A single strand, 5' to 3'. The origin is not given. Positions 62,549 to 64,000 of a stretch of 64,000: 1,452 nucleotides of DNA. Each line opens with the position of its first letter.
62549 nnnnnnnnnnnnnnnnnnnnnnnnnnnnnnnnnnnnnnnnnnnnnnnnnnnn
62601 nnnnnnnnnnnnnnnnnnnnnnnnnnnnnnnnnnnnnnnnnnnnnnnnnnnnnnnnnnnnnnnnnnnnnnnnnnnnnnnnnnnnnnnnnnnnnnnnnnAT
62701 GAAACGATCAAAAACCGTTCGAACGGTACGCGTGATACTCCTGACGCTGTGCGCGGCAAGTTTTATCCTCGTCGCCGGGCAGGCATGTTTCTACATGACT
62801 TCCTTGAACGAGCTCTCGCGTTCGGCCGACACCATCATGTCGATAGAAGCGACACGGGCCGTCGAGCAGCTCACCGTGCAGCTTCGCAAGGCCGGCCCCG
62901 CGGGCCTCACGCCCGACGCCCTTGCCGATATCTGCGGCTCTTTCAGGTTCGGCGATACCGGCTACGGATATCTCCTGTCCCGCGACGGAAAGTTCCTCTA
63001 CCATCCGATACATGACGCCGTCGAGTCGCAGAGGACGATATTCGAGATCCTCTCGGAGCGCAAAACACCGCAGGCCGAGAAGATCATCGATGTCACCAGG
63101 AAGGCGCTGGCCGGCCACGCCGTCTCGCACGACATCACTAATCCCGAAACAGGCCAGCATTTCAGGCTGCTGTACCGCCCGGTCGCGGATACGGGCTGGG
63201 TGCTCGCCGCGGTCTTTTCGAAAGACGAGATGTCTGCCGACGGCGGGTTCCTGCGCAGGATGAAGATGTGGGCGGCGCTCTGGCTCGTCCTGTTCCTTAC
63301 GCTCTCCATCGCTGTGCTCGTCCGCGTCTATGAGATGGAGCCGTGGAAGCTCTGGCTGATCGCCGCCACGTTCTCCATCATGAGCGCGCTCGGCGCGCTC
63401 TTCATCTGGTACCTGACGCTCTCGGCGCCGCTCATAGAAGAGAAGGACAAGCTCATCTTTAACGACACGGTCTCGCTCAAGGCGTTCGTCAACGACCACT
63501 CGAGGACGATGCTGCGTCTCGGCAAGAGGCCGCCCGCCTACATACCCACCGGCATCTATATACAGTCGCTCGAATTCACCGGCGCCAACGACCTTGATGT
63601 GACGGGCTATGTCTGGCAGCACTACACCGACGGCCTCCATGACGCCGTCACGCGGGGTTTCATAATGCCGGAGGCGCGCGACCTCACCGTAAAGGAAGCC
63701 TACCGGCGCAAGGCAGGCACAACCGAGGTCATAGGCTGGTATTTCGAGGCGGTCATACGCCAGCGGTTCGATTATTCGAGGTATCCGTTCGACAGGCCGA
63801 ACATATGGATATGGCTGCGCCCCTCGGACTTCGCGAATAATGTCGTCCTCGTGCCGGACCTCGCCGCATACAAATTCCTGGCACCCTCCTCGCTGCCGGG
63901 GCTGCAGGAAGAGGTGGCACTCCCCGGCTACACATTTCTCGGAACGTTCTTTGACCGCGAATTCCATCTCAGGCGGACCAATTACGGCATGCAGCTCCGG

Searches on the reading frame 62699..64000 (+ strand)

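Call 56: search_protein_families(library=pfam, proteins=[window:62699-64000:+], max_evalue=0.001)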
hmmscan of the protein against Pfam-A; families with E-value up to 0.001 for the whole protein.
window:62699-64000:+ (434 aa): 3 families
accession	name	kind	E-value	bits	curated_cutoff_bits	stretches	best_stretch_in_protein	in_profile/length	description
PF02743.24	dCache_1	-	1.8e-06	28.1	45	1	69-171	149-239/240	Cache domain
PF17201.10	Cache_3-Cache_2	-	2.1e-05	24.4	27.7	1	77-180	193-291/299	Cache 3/Cache 2 fusion domain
PF08269.17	dCache_2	-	0.00026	20.7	26.5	1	81-178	200-297/298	Cache domain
